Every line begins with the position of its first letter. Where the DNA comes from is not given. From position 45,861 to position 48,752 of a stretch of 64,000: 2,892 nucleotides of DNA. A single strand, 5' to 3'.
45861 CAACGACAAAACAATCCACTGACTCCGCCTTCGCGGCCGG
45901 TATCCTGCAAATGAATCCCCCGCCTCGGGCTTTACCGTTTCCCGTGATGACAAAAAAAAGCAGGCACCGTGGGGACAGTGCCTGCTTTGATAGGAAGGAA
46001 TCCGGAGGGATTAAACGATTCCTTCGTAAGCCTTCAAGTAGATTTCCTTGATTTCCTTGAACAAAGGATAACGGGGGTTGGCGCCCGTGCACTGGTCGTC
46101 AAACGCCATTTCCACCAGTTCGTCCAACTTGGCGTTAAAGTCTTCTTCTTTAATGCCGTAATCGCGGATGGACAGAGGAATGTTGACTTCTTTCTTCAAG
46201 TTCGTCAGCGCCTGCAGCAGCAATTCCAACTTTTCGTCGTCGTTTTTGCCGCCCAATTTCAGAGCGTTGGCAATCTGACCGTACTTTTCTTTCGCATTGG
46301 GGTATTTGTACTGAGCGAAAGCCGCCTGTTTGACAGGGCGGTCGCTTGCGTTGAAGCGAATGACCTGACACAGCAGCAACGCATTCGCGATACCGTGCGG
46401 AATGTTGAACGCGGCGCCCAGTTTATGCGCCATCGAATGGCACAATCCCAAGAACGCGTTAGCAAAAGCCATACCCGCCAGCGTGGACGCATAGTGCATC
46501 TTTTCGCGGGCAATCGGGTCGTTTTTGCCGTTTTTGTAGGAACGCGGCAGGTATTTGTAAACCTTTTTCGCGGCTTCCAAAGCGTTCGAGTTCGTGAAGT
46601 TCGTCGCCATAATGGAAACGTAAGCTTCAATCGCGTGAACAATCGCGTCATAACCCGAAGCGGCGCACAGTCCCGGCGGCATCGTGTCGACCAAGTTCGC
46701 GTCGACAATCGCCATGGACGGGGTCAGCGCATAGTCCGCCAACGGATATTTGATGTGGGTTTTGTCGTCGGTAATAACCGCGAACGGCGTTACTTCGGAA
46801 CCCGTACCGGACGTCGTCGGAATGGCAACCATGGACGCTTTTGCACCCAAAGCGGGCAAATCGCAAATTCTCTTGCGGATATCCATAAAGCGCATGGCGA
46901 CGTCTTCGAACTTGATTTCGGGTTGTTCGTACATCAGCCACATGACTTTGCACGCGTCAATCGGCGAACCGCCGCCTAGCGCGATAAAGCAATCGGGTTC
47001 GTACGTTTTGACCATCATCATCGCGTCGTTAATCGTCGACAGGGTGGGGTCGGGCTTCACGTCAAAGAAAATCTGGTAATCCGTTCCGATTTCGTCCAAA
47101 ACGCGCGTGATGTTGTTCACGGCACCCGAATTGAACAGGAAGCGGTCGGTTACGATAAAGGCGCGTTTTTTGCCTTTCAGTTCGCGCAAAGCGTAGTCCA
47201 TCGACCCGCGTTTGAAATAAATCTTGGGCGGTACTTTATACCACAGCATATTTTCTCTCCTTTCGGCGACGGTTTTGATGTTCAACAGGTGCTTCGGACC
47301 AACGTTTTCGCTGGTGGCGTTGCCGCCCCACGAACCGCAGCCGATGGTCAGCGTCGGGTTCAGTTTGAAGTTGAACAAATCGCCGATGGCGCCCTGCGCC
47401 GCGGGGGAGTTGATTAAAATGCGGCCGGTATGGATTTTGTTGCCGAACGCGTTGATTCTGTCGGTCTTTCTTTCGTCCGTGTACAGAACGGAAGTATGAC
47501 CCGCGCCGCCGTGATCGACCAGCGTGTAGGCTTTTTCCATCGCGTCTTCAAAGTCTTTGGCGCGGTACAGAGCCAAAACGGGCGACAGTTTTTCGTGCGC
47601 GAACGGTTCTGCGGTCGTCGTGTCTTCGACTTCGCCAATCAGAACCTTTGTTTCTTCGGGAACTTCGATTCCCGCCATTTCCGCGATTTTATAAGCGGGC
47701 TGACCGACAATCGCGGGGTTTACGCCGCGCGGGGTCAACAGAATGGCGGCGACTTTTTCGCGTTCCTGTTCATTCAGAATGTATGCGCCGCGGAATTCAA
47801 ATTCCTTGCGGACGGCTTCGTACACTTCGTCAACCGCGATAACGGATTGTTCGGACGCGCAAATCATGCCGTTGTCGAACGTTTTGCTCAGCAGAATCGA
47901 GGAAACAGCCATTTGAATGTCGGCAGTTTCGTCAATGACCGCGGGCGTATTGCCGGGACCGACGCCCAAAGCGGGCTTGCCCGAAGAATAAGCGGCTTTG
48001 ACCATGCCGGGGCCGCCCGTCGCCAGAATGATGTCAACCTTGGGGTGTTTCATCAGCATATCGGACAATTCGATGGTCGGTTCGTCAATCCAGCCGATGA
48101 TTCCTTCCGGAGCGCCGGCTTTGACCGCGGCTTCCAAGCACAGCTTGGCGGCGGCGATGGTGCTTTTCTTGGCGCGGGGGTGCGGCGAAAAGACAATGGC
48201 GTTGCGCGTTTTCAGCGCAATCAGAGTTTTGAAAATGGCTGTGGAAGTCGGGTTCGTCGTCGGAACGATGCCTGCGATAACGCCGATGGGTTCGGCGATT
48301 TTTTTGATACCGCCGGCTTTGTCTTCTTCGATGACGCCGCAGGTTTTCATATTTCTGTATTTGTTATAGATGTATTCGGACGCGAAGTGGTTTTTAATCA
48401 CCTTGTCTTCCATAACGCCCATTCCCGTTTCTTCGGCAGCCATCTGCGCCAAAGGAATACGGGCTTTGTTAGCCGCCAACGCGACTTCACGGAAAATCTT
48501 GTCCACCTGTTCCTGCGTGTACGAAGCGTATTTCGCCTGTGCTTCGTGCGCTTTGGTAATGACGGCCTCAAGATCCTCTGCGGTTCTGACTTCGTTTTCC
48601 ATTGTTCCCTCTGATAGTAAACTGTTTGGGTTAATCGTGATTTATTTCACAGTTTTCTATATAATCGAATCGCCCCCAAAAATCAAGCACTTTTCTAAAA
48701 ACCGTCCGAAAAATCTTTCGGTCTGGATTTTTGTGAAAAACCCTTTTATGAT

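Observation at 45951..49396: Terminator-flanked adhE with a divergent rex and a Rex operator: a fermentative module in an alphaproteobacterium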

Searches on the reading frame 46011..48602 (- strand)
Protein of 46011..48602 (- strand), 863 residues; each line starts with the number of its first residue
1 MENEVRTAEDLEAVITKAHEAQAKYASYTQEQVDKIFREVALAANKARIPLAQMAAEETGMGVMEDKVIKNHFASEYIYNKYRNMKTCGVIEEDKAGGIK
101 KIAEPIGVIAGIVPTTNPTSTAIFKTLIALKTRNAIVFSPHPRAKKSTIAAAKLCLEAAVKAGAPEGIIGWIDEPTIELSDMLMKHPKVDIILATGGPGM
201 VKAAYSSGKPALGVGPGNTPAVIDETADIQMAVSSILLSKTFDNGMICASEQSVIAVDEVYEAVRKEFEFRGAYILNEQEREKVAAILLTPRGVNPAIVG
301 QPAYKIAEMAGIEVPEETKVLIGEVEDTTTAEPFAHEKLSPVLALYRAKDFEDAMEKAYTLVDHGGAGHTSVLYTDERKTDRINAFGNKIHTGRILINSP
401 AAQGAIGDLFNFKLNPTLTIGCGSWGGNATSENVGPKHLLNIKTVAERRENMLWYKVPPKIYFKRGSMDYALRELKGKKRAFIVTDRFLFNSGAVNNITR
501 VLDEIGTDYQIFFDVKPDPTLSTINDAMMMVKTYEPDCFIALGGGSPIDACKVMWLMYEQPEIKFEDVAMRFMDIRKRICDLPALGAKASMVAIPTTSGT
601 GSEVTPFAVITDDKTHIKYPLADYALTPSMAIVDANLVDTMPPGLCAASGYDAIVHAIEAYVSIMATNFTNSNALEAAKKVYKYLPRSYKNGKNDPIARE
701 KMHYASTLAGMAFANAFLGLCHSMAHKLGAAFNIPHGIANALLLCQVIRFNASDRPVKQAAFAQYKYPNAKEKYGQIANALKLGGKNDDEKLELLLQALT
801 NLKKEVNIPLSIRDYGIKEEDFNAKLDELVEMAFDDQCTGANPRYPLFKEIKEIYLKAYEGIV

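Call 9: find_related_loci(query=window:46011-48602:-, collection=genome_contigs, flank=3000)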
Query window:46011-48602:- (863 aa) in genome_contigs; peptide patterns used: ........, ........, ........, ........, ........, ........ (x = any residue, [..] = any of these).
599 stretches matched a pattern (row limit reached: there are more); 587 encode a relative of the query (tblastn E <= 1e-3); the best 80 are kept; 80 distinct loci.
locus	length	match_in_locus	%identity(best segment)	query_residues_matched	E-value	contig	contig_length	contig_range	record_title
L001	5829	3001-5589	100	1-863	0e+0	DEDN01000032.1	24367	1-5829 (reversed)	MAG TPA_asm: Alphaproteobacteria bacterium UBA2903 UBA2903_contig_13140, whole genome shotgun sequence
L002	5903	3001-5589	99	1-863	0e+0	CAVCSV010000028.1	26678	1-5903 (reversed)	Limosilactobacillus gorillae isolate H07622-L1_cleanbin_000006 genome assembly, contig: Spades_H07622-L1_contig_955, who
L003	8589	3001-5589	99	1-863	0e+0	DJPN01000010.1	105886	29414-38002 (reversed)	MAG TPA_asm: Alphaproteobacteria bacterium UBA6411 UBA6411_contig_649, whole genome shotgun sequence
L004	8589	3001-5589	100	1-863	0e+0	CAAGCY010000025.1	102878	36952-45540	MAG TPA_asm: Alphaproteobacteria bacterium, isolate HGM16787, WGS project CAAGCY010000000 data, contig: SRS476139_58_k11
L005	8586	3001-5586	86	1-862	0e+0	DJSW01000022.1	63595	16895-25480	MAG TPA_asm: Alphaproteobacteria bacterium UBA6324 UBA6324_contig_389, whole genome shotgun sequence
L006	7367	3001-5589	84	1-863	0e+0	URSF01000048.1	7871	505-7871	uncultured Rhodospirillaceae bacterium isolate UMGS1296 genome assembly, contig: NODE_4617_length_7871_cov_7.963153, who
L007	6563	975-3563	83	1-863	0e+0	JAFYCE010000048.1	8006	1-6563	MAG: Alphaproteobacteria bacterium isolate RGIG6957 Sheep_Rumen.Co__c1279169, whole genome shotgun sequence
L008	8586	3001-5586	78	1-861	0e+0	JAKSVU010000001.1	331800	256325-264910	MAG: Alphaproteobacteria bacterium isolate Horse_feces367 MAG367_1, whole genome shotgun sequence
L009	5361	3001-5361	84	1-787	0e+0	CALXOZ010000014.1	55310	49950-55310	MAG: uncultured Alphaproteobacteria bacterium isolate BRZ_E__bin160 genome assembly, contig: BRZ_E__NODE_1055_length_553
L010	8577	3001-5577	77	3-861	0e+0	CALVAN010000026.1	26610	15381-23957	MAG: Candidatus Gastranaerophilales bacterium isolate BRZ_MR__bin51 genome assembly, contig: BRZ_MR__NODE_1868_length_26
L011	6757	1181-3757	77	3-861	0e+0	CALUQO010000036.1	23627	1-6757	MAG: Candidatus Gastranaerophilales bacterium isolate BRZ_AA__bin40 genome assembly, contig: BRZ_AA__NODE_2044_length_23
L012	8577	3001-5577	76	3-861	0e+0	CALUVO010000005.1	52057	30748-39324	MAG: Candidatus Gastranaerophilales bacterium isolate E09__bin203 genome assembly, contig: E09__k127_542089, whole genom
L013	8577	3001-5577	77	3-861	0e+0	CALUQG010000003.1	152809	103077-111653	MAG: Candidatus Gastranaerophilales bacterium isolate BRZ_DT__bin26 genome assembly, contig: BRZ_DT__NODE_56_length_1528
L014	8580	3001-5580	75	4-863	0e+0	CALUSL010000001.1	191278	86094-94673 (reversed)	MAG: Candidatus Gastranaerophilales bacterium isolate BRZ_CA__bin86 genome assembly, contig: BRZ_CA__NODE_47_length_1912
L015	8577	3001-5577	76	3-861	0e+0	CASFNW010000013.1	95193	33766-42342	uncultured bacterium isolate A102_L1_328328_idba_bin.89 genome assembly, contig: A102_L1_328328_idba_bin.89.fa_scaffold_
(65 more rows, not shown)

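Call 10: search_protein_families(library=ncbifam, proteins=[window:46011-48602:-])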
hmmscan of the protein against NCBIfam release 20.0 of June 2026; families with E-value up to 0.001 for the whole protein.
window:46011-48602:- (863 aa): 52 families (the best 25 are shown)
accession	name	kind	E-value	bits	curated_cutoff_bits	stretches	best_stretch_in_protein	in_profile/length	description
NF010378.0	PRK13805.1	equivalog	0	1404.5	951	1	3-861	8-866/872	bifunctional acetaldehyde-CoA/alcohol dehydrogenase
TIGR02518.1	EutH_ACDH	equivalog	4.4e-161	537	620.1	1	10-447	9-443/488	acetaldehyde dehydrogenase (acetylating)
NF047625.1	AcylSulfactDhSauS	equivalog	2.1e-105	353.2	600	1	10-448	5-443/464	acylating sulfoacetaldehyde dehydrogenase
TIGR02638.1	lactal_redase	equivalog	6.8e-91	304.9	523.15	1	461-855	10-379/379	lactaldehyde reductase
NF007911.0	PRK10624.1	equivalog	1.1e-85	288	537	1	462-859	12-382/382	lactaldehyde reductase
NF011927.0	PRK15398.1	subfamily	2.8e-84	283.4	403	1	9-404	36-423/465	aldehyde dehydrogenase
NF041833.1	Fe_ADH_ErcA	equivalog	2.1e-76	257.6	550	1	476-858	28-381/382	alcohol dehydrogenase-like regulatory protein ErcA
NF007363.0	PRK09860.1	equivalog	4.1e-71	240.1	581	1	477-857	30-381/383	L-threonine dehydrogenase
NF053866.1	CholDhdGbsBBac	equivalog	1.7e-64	217.9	550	1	448-859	5-391/392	choline dehydrogenase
NF011998.0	PRK15454.1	equivalog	3.8e-62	210.3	556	1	455-857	24-393/395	ethanolamine utilization ethanol dehydrogenase EutG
NF058672.1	4HyButDHCUPNE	equivalog_domain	2.8e-56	191.3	500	1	461-851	10-370/378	4-hydroxybutyrate dehydrogenase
NF050025.1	SulfAcetaldRedSarD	equivalog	1.1e-51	175.9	700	1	467-852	17-378/385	sulfoacetaldehyde reductase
TIGR03405.1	Phn_Fe-ADH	equivalog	2.1e-50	171.5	423.7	1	458-764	4-301/355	iron-containing alcohol dehydrogenase PsrA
TIGR04266.1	NDMA_methanol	equivalog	2e-24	86.2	625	1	477-763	37-315/420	NDMA-dependent methanol dehydrogenase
TIGR01804.1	BADH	equivalog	2.8e-22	78.8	668.6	1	7-268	33-296/467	betaine-aldehyde dehydrogenase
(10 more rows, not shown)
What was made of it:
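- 46011..48602 (-): adhE, a bifunctional acetaldehyde-CoA/alcohol dehydrogenase of 863 aa. NF010378 scores 1404.5 bits (cutoff 951) over residues 3-861 (call 10).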

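Call 28: search_solved_structures(query=window:46011-48602:-, show_alignments=1, max_evalue=1e-100)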
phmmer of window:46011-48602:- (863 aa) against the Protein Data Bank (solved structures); distinct sequences matched with E-value up to 1e-100: 10.
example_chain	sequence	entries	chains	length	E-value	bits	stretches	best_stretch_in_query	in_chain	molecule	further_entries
8uhw_A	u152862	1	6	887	0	1241.6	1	7-861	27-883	Aldehyde-alcohol dehydrogenase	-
13he_A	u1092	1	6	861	0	1241.1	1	7-861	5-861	Aldehyde-alcohol dehydrogenase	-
6ahc_A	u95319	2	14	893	0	1231.9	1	7-861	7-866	Aldehyde-alcohol dehydrogenase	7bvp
6tqh_A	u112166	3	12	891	0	1231.7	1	8-861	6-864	Aldehyde-alcohol dehydrogenase | Bifunctional aldehyde-alcohol dehydrogenase AdhE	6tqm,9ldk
7dag_A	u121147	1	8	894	0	1198.3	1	8-861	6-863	Aldehyde-alcohol dehydrogenase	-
3my7_A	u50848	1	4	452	6e-189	632.8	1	8-452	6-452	Alcohol dehydrogenase/acetaldehyde dehydrogenase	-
6scg_A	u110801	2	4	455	1.3e-162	545.7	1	451-861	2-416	Aldehyde-alcohol dehydrogenase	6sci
3zdr_A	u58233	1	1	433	6.8e-135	454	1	449-862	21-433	ALCOHOL DEHYDROGENASE DOMAIN OF THE BIFUNCTIONAL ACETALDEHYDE DEHYDROGENASE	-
5j78_A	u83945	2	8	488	5.4e-126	424.6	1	7-447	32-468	Acetaldehyde dehydrogenase (Acetylating)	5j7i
3k9d_A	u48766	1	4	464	8.7e-126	423.9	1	3-446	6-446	ALDEHYDE DEHYDROGENASE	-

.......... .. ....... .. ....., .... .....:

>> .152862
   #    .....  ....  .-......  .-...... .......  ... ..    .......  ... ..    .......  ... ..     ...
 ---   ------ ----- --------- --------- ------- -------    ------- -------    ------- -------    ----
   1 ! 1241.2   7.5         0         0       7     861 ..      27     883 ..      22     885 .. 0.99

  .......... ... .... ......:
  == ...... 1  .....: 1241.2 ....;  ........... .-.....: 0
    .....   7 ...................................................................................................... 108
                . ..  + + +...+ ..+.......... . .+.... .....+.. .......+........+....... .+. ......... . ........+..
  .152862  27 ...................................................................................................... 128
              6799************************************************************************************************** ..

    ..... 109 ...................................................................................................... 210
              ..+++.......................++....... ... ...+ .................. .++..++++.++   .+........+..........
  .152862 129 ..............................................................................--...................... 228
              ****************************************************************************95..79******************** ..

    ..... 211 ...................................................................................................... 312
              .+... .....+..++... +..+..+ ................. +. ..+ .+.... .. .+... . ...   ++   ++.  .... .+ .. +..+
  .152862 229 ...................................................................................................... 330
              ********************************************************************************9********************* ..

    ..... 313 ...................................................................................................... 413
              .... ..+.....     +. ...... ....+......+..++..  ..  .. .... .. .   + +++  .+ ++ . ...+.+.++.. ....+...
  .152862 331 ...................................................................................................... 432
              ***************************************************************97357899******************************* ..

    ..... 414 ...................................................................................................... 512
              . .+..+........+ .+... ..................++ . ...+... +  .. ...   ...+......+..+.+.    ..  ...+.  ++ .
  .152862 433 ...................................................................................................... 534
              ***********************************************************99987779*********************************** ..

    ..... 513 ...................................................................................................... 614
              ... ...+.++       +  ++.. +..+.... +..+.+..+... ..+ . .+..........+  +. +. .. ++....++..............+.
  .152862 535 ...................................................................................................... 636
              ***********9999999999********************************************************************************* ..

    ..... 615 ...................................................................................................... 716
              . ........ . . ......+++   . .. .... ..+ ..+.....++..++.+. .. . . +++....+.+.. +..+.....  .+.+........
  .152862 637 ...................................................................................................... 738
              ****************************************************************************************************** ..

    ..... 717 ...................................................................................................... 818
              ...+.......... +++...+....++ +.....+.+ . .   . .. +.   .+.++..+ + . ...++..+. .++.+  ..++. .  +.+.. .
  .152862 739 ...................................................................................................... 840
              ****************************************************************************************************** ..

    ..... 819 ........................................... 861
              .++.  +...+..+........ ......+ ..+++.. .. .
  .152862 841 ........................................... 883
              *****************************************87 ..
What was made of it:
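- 46011..48602 (-): The catalytic-Cys motif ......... and the Fe-ADH motifs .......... and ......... are readable in the alignment (call 28).
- On AdhE (bifunctional aldehyde-alcohol dehydrogenase): PDB AdhE chains align over residues 7-861 (call 28). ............, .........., VHAIEAY and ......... align identically or nearly identically to 8uhw (call 28).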
